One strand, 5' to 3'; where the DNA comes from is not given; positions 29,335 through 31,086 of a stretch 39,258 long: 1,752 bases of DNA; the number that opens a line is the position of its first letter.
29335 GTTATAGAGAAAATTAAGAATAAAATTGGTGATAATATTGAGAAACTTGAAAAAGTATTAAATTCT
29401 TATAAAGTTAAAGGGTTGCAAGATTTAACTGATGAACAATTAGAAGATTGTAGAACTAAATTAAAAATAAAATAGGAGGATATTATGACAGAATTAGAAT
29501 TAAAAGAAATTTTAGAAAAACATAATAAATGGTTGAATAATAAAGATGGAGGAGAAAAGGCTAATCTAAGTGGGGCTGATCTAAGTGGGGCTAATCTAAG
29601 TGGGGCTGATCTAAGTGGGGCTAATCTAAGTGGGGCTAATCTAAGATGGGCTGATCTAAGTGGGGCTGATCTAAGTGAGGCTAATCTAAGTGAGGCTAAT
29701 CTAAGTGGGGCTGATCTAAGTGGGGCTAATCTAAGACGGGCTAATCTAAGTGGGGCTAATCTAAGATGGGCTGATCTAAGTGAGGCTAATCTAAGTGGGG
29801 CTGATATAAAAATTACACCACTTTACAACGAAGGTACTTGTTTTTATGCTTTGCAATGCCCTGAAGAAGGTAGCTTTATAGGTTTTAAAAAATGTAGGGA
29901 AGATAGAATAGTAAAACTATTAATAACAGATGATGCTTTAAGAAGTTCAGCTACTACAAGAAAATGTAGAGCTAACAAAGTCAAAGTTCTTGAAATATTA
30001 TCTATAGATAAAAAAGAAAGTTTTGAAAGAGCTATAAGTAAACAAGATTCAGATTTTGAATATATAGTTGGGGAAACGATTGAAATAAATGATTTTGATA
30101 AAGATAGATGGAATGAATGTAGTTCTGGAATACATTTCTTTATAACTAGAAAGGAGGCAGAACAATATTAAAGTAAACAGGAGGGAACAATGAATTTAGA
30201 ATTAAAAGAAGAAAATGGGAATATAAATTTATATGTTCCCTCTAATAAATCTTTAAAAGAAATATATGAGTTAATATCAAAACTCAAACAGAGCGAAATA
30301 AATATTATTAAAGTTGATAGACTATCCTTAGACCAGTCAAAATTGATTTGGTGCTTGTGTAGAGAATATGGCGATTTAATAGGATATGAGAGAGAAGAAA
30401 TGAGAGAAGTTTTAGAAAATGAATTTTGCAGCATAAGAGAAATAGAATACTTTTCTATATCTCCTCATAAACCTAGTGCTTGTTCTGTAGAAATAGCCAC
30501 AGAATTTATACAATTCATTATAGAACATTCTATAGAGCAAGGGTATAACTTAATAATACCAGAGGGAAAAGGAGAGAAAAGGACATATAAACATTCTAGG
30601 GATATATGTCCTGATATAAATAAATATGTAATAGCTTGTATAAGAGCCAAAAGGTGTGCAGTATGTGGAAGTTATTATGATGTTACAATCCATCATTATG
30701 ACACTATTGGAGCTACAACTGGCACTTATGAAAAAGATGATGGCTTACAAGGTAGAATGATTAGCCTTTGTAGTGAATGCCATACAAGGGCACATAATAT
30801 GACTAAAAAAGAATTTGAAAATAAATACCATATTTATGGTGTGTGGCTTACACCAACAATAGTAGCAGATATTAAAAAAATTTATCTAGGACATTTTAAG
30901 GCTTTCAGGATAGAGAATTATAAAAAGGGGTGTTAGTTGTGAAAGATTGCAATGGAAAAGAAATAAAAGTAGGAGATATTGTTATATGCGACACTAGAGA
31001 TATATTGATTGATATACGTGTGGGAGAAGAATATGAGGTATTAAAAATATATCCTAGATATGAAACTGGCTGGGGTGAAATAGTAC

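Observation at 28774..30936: A pentapeptide-repeat protein, a candidate DNA mimic, sits between a Rad52/Sak-like SSAP and an HNH-like protein in the early recombination module.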

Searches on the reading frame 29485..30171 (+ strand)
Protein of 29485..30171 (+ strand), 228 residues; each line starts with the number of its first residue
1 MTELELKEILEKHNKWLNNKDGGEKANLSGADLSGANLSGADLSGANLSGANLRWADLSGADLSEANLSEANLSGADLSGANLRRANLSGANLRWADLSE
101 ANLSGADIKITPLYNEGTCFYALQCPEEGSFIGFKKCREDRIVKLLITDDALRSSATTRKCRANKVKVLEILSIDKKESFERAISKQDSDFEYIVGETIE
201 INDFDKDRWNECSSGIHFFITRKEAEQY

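Call 4: search_protein_families(library=pfam, proteins=[window:29485-30171:+], max_evalue=0.01)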
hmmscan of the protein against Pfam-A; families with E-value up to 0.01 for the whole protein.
window:29485-30171:+ (228 aa): 5 families
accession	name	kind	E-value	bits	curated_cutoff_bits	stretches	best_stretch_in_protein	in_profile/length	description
PF19062.5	DUF5758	-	8.8e-43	145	26.9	1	122-225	2-105/105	Family of unknown function (DUF5758)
PF00805.28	Pentapeptide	-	2.5e-34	116.9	20.2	2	26-64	1-39/40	Pentapeptide repeats (8 copies)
PF13576.12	Pentapeptide_3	-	1.9e-11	44.4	27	1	34-76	2-47/48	Pentapeptide repeats (9 copies)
PF13599.13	Pentapeptide_4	-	1.1e-09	38.7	38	2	60-107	10-62/78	Pentapeptide repeat region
PF25296.1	Decapeptide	-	4.9e-05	23.6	45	1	52-117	6-71/74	Decapeptide repeat region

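Call 5: search_protein_families(library=phrogs, proteins=[window:29485-30171:+], max_evalue=0.001)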
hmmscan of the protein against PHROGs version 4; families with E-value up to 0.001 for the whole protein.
window:29485-30171:+ (228 aa): 10 families
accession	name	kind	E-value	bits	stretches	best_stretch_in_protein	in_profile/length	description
phrog_7713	-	unknown function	2.5e-37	127.7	2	1-70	4-74/103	-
phrog_923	-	unknown function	1.8e-27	96.5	1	2-185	768-937/990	-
phrog_9562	-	unknown function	2.3e-22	80.7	1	113-228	28-181/183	-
phrog_31265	-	unknown function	1.5e-19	71.9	1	25-113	63-151/264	-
phrog_15350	-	unknown function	6.8e-16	59.2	1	25-108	148-236/494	-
phrog_30240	-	unknown function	1.1e-11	45.2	1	27-110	154-237/438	-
phrog_31567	-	unknown function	6.8e-11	43.4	2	30-65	37-72/151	-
phrog_7653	-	unknown function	4e-09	36.3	1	21-110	196-284/782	-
phrog_12514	-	unknown function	2.1e-07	31.6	1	31-91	184-244/287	-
phrog_29553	-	unknown function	2.7e-05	24.8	0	51-64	20-33/63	-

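Call 12: search_dna_similar(query=window:29485-30171:+, collection=phages, mode=protein, max_rows=40)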
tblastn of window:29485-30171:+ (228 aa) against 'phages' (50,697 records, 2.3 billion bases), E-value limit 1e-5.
Records with a match: 491; places in all: 1097; records where one place covers at least 80% of the query: 203.
Best place of each record, by identity: 60-80% 130; <60% 361.
By first word of the organism name: Mycobacterium 152; Rheinheimera 111; Staphylococcus 79; Listeria 42; Salmonella 21; Ralstonia 16; Acinetobacter 11; Microcystis 7; Caulobacter 7; Corynebacterium 7; and 22 more.
By host as written in the record: Rheinheimera sp. BAL341 111; Mycobacterium smegmatis mc2 155 108; Listeria monocytogenes 35; Staphylococcus aureus 24; - 21; Mycobacterium smegmatis mc2155 17; Mycobacterium smegmatis mc#155 17; Staphylococcus sp. 7; and 82 more.
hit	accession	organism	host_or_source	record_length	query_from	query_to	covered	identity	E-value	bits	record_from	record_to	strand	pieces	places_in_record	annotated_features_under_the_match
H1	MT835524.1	Bacteriophage sp.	human fecal samples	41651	1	228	83%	55.0%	4e-39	202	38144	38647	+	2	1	record has no annotation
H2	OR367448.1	Ralstonia phage BOESR1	Ralstonia pseudosolanacearum (NCPPB ...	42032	26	228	89%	49.5%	6e-43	244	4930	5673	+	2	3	hypothetical protein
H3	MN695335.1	Synechococcus phage B23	Synechoccus sp.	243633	26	228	89%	48.1%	6e-42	157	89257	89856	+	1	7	pentapeptide repeat family protein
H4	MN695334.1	Synechococcus phage B3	Synechoccus sp.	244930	26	228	89%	48.1%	6e-42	157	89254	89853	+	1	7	pentapeptide repeat family protein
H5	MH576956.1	Mycobacterium phage Inca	Mycobacterium smegmatis mc2155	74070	24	228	90%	46.8%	1e-37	196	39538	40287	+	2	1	55: pentapeptide repeat protein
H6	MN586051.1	Mycobacterium phage Myrale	Mycobacterium smegmatis mc#155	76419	24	228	90%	46.8%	1e-37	196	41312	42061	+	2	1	58: pentapeptide repeat protein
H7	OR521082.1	Mycobacterium phage Marshmallow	Mycobacterium smegmatis mc2 155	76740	24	228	90%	46.8%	1e-37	196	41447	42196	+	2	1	57: pentapeptide repeat protein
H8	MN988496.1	Rhizobium phage RHph_TM3_3_14B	Rhizobium etli T3_14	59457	24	228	90%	46.8%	1e-42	159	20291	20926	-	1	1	pentapeptide repeat-containing protein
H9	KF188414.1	Mycobacterium phage ABCat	Mycobacterium smegmatis mc2 155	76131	24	228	90%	46.5%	9e-37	194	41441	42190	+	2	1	56: pentapeptide repeat family protein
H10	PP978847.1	Mycobacterium phage Teaspoon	Mycobacterium smegmatis mc2155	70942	16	228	93%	44.0%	1e-36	141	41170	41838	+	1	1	59: pentapeptide repeat protein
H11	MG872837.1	Mycobacterium phage Gage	Mycobacterium smegmatis mc2155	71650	16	228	93%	44.0%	1e-36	141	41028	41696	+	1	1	60: pentapeptide repeat protein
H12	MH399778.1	Mycobacterium phage Icee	Mycobacterium smegmatis mc2 155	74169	16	228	93%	44.0%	1e-36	141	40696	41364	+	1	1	58: pentapeptide repeat protein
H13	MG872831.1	Mycobacterium phage Asriel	Mycobacterium smegmatis mc2155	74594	16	228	93%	44.0%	1e-36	141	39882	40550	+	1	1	58: pentapeptide repeat protein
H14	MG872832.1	Mycobacterium phage Barbarian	Mycobacterium smegmatis mc2155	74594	16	228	93%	44.0%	1e-36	141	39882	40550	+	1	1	58: pentapeptide repeat protein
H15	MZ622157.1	Mycobacterium phage Wiggin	Mycobacterium smegmatis mc2 155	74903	16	228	93%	44.0%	1e-36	141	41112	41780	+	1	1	60: pentapeptide repeat protein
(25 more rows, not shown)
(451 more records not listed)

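Call 14: get_annotated_region(hit=H5, flank=5000)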
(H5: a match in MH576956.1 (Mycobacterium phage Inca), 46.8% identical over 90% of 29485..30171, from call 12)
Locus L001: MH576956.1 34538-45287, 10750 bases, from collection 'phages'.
description: Mycobacterium phage Inca, complete genome.
organism: Mycobacterium phage Inca (NCBI taxid 2283256)
taxonomy: Viruses; Duplodnaviria; Heunggongvirae; Uroviricota; Caudoviricetes; Kostyavirus
host: Mycobacterium smegmatis mc2155; source: soil; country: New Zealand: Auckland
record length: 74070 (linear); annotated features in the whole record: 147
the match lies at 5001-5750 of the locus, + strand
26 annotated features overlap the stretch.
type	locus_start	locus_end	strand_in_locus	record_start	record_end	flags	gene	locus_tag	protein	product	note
CDS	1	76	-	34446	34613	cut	43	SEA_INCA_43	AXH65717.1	hypothetical protein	-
CDS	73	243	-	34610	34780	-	44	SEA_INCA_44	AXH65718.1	hypothetical protein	-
CDS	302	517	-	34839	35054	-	45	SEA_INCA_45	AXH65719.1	hypothetical protein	-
CDS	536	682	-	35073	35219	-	46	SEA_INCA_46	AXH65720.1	hypothetical protein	-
CDS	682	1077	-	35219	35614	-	47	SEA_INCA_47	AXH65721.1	hypothetical protein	-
CDS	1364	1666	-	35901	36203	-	48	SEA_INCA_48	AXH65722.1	hypothetical protein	-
CDS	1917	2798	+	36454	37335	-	49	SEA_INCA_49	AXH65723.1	tyrosine integrase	integrase, (Y-int)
CDS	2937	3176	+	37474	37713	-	50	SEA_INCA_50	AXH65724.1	hypothetical protein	-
CDS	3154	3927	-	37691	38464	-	51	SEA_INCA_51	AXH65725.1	hypothetical protein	-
CDS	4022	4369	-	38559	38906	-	52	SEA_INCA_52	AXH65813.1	immunity repressor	-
CDS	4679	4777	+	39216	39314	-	53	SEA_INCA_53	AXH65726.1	hypothetical protein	-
CDS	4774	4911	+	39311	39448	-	54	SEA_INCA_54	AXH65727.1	hypothetical protein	-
CDS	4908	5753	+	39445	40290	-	55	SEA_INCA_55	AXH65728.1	pentapeptide repeat protein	-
CDS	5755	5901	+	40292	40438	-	56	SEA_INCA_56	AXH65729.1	hypothetical protein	-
CDS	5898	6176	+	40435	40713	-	57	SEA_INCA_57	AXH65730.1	hypothetical protein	-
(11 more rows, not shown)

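Call 15: get_annotated_region(hit=H2, flank=5000)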
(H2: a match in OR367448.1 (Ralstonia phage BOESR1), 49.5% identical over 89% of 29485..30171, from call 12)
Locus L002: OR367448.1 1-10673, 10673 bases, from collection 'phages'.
description: Ralstonia phage BOESR1, complete genome.
organism: Ralstonia phage BOESR1 (NCBI taxid 3034917)
taxonomy: Viruses; Duplodnaviria; Heunggongvirae; Uroviricota; Caudoviricetes; Autographiviridae; Gyeongsanvirus
host: Ralstonia pseudosolanacearum (NCPPB 4694); source: -; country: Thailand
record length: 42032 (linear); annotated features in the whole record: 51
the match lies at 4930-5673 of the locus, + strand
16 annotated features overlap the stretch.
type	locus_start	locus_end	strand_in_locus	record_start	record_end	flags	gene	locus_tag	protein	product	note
CDS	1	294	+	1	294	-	-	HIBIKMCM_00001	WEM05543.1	endonuclease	-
CDS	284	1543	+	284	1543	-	-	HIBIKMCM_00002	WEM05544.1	terminase large subunit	-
CDS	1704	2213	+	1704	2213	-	-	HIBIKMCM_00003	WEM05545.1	homing endonuclease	-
CDS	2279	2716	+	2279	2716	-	-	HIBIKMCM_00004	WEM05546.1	terminase large subunit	-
CDS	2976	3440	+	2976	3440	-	-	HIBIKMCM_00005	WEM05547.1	hypothetical protein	-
CDS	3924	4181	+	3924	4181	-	-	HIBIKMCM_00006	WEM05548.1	hypothetical protein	-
CDS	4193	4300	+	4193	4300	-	-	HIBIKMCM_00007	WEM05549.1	hypothetical protein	-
CDS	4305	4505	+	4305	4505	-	-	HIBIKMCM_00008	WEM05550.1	hypothetical protein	-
CDS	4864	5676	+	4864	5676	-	-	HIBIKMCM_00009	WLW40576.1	hypothetical protein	-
CDS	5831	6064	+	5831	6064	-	-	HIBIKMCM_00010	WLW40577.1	hypothetical protein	-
CDS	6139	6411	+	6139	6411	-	-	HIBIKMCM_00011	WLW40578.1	hypothetical protein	-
CDS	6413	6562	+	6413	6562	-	-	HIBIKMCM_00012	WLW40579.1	hypothetical protein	-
CDS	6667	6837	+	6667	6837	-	-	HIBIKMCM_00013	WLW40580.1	hypothetical protein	-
CDS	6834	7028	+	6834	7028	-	-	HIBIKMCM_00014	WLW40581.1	hypothetical protein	-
CDS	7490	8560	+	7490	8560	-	-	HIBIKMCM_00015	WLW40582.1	integrase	-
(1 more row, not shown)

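Call 16: get_annotated_region(hit=H8, flank=5000)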
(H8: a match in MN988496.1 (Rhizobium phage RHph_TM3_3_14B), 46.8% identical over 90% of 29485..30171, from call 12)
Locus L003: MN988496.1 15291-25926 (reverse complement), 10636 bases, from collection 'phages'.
description: Rhizobium phage RHph_TM3_3_14B, complete genome.
organism: Rhizobium phage RHph_TM3_3_14B (NCBI taxid 2509575)
taxonomy: Viruses; Duplodnaviria; Heunggongvirae; Uroviricota; Caudoviricetes
host: Rhizobium etli T3_14; source: agricultural lands; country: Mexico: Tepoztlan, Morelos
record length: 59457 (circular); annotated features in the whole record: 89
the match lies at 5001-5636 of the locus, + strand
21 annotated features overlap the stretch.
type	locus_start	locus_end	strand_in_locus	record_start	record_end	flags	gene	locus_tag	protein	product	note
CDS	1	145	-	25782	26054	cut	-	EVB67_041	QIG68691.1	hypothetical protein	-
CDS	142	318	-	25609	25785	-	-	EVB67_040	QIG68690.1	hypothetical protein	-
CDS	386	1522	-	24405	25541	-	-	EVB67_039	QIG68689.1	hypothetical protein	-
CDS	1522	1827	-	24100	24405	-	-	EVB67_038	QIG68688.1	hypothetical protein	-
CDS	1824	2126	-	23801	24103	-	-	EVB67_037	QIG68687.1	cro-like repressor protein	-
CDS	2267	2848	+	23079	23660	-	-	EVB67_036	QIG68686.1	putative S24 family peptidase/transcriptional repressor protein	GO_function: GO:0003677 - DNA binding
CDS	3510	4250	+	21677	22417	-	-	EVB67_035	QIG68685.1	repressor protein C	GO_function: GO:0003677 - DNA binding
CDS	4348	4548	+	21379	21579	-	-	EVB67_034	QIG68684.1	hypothetical protein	-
CDS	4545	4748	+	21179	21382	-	-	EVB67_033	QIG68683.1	hypothetical protein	-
CDS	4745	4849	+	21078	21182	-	-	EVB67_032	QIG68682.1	hypothetical protein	-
CDS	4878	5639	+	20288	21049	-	-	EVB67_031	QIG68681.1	pentapeptide repeat-containing protein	-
CDS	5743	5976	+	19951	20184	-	-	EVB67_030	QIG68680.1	hypothetical protein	-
CDS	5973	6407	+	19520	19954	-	-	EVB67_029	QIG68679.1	hypothetical protein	-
CDS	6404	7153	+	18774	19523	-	-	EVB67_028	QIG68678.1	hypothetical protein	-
CDS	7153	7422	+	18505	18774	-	-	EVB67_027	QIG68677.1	hypothetical protein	-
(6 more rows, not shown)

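Call 37: predict_structure(alignment_id=A1)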
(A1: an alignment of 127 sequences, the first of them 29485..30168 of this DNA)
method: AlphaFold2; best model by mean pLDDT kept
length: 228 residues; sequences in the alignment: 127
mean_pLDDT: 94.8   pTM: 0.72
mean pLDDT of the five models: 94.8, 94.5, 94.1, 94.0, 93.8
residues with pLDDT >= 90: 201; 70-90: 24; 50-70: 3; < 50: 0
segments of 3 or more residues with pLDDT < 50: none
pLDDT, mean of each block of 10 residues (from residue 1): 96 98 98 97 98 98 97 97 95 92 81 77 94 98 98 93 98 98 97 98 93 94 97
secondary structure, 60 per line:
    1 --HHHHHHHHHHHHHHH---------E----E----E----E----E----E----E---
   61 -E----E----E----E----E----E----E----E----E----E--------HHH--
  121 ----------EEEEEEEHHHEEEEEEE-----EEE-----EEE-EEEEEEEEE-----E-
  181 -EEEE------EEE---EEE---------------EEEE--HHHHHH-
elements in order: H3-17 E131-137 E141-147 E153-155 E161-163 E165-173 E182-185 E192-194 E198-200 E216-219 H222-227

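Call 46: fold_search(model_id=the predicted structure, library=pdb)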
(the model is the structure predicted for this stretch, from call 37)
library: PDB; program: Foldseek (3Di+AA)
matches with E <= 10: 198; with E <= 0.001: 44
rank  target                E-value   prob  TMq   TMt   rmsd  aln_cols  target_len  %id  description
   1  2j8k                  7.8e-08  1.00  0.28  0.34   5.5       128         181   41  Structure of the fusion of NP275 and NP276, pentapeptide repeat proteins from Nostoc punctiforme (released 2006-12-07)
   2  5di5                  1.7e-07  1.00  0.22  0.26   6.6       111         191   46  beta1 t801 loop variant in P3221 (released 2016-08-31)
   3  4yei_A                1.7e-07  1.00  0.17  0.18   9.8       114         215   44  Beta1mut synthetic solenoid protein (released 2016-03-09)
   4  2j8i_B                2.0e-07  1.00  0.36  0.71   3.4        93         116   48  Structure of NP275, a pentapeptide repeat protein from Nostoc punctiforme (released 2006-12-07)
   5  4yc5                  4.1e-07  1.00  0.22  0.23   8.9       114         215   46  Beta1 synthetic solenoid protein (released 2016-03-09)
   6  5dqa_C                5.4e-07  1.00  0.15  0.15  11.4       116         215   44  t3284 loop variant of beta1 (released 2016-08-31)
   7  4ycq                  6.4e-07  1.00  0.35  0.43   3.0        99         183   50  Beta1 synthetic solenoid protein (released 2016-03-09)
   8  5dns_A                6.4e-07  1.00  0.23  0.24   6.7       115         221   47  t1428 loop variant in P3221 (released 2016-09-28)
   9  2o6w                  1.2e-06  1.00  0.23  0.34   7.6       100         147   40  Crystal Structure of a Pentapeptide Repeat Protein (Rfr23) from the cyanobacterium Cyanothece 51142 (released 2007-12-18)
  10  5dqa_A                1.4e-06  1.00  0.21  0.22   9.7       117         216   44  t3284 loop variant of beta1 (released 2016-08-31)
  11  3n90                  2.1e-06  1.00  0.15  0.24  12.1       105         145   39  The 1.7 Angstrom resolution crystal structure of AT2G44920, a pentapeptide repeat protein from Arabidopsis thaliana thyl (released 2011-06-29)
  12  3du1                  2.1e-06  1.00  0.15  0.15  12.4       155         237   30  The 2.0 Angstrom Resolution Crystal Structure of HetL, a Pentapeptide Repeat Protein involved in Heterocyst Differentiat (released 2008-11-11)
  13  4yfo                  3.0e-06  1.00  0.36  0.35   1.4        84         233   62  beta1_ex1 (released 2016-03-16)
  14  2j8i_A                3.6e-06  1.00  0.39  0.81   2.1        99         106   44  Structure of NP275, a pentapeptide repeat protein from Nostoc punctiforme (released 2006-12-07)
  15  2f3l                  3.6e-06  1.00  0.18  0.29   8.3        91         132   34  Crystal Structure of a Lumenal Rfr-domain protein (Contig83.1_1_243_746) from Cyanothece sp. 51142 at 2.1 Angstrom resol (released 2006-11-07)
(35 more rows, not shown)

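Call 49: search_protein_families(library=padloc, proteins=[window:29485-30171:+], max_evalue=0.01)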
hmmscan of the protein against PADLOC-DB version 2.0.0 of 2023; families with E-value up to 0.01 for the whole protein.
window:29485-30171:+ (228 aa): 0 families

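Call 50: search_protein_families(library=ncbifam, proteins=[window:29485-30171:+], max_evalue=0.01)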
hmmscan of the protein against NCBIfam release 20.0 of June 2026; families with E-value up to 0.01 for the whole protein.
window:29485-30171:+ (228 aa): 17 families
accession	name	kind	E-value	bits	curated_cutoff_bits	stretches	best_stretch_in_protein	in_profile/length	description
NF052603.1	penta_Alr5209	equivalog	7.2e-27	93.7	125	2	25-93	22-90/113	Alr5209 family pentapeptide repeat protein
NF047416.1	penta_HetL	equivalog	6.6e-20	71.5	260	1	25-119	52-146/218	heterocyst differentiation pentapeptide repeat protein HetL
NF011744.0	PRK15197.1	equivalog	4.7e-16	58.8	274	1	25-107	153-235/291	SPI-2 type III secretion system effector PipB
NF011743.0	PRK15196.1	equivalog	9.1e-16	57.7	354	1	25-113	226-314/350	type III secretion system effector PipB2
NF038182.1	penta_rpt_SmQnr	exception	7.6e-10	39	460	2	9-79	131-198/215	SmQnr family pentapeptide repeat protein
NF000071.4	penta_rpt_QnrA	exception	1e-09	38.5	450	1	35-113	116-194/218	QnrA family quinolone resistance pentapeptide repeat protein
NF033086.2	penta_rpt_Qnr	equivalog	2.9e-09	37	240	2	44-108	114-178/211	Qnr family pentapeptide repeat protein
NF000349.1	mfpA_AE000516.2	equivalog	5.8e-09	36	360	1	28-109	84-165/183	pentapeptide repeat protein MfpA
NF033375.2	penta_rpt_QnrE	exception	6.7e-08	32.8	480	1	27-84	140-197/214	QnrE family quinolone resistance pentapeptide repeat protein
NF011904.1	PRK15377.1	subfamily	7.4e-08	31.2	500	1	20-109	8-98/606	type III secretion system effector HECT-type E3 ubiquitin transferase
NF000420.1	penta_rpt_QnrB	exception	1.5e-07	31.6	460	1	8-68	129-186/214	QnrB family quinolone resistance pentapeptide repeat protein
NF012152.0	penta_rpt_QnrC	exception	2.5e-06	27.6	500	1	28-106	64-147/221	QnrC family quinolone resistance pentapeptide repeat protein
NF000056.3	penta_rpt_QnrS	exception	1.8e-05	24.5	460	1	27-104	63-150/218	QnrS family quinolone resistance pentapeptide repeat protein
NF033900.0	T4SS_IcmE_DotG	equivalog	1.9e-05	23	750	1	30-116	543-629/1008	type IVB secretion system protein DotG/IcmE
NF000139.2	penta_rpt_QnrD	exception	3.3e-05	24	425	1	9-81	130-199/214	QnrD family quinolone resistance pentapeptide repeat protein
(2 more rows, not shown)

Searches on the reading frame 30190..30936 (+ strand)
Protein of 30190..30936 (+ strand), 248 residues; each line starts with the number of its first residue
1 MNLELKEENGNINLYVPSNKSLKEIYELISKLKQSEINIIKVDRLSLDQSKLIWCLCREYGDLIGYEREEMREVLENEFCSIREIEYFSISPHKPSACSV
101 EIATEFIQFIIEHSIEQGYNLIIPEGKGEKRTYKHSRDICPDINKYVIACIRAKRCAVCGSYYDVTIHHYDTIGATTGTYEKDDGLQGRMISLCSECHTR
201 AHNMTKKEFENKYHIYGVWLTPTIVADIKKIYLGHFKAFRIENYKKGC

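Call 4: search_protein_families(library=pfam, proteins=[window:30190-30936:+], max_evalue=0.01)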
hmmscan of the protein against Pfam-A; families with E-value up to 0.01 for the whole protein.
window:30190-30936:+ (248 aa): 2 families
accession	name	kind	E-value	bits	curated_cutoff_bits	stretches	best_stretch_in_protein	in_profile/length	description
PF16784.11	HNHc_6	-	4.7e-15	56.1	26.6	1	33-221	19-192/204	Putative HNHc nuclease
PF06147.18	DUF968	-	0.0016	18.9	27.8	1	148-213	93-153/171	Protein of unknown function (DUF968)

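Call 5: search_protein_families(library=phrogs, proteins=[window:30190-30936:+], max_evalue=0.001)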
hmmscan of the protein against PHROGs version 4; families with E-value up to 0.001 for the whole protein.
window:30190-30936:+ (248 aa): 6 families
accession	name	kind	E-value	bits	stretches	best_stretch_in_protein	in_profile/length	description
phrog_398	-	unknown function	4e-37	129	1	10-230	14-221/225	-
phrog_3497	-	unknown function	3.3e-06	28.1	1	152-209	15-95/150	-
phrog_17884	-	unknown function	8.2e-05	23.8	1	189-220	12-43/64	-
phrog_119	-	DNA, RNA and nucleotide metabolism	0.00038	20.4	1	62-212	117-265/443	HNH endonuclease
phrog_8048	-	DNA, RNA and nucleotide metabolism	0.00063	20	1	154-205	177-229/273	HNH endonuclease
phrog_7370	-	DNA, RNA and nucleotide metabolism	0.00083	20.4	0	124-208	13-90/115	HNH endonuclease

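Call 49: search_protein_families(library=padloc, proteins=[window:30190-30936:+], max_evalue=0.01)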
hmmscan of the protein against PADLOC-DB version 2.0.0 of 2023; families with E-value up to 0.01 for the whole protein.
window:30190-30936:+ (248 aa): 1 family
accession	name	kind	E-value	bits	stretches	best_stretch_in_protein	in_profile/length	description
PDLC02443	BrxA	-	0.0037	15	1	19-82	57-116/203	BrxA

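Call 50: search_protein_families(library=ncbifam, proteins=[window:30190-30936:+], max_evalue=0.01)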
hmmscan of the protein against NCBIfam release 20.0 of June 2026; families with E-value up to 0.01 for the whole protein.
window:30190-30936:+ (248 aa): 0 families
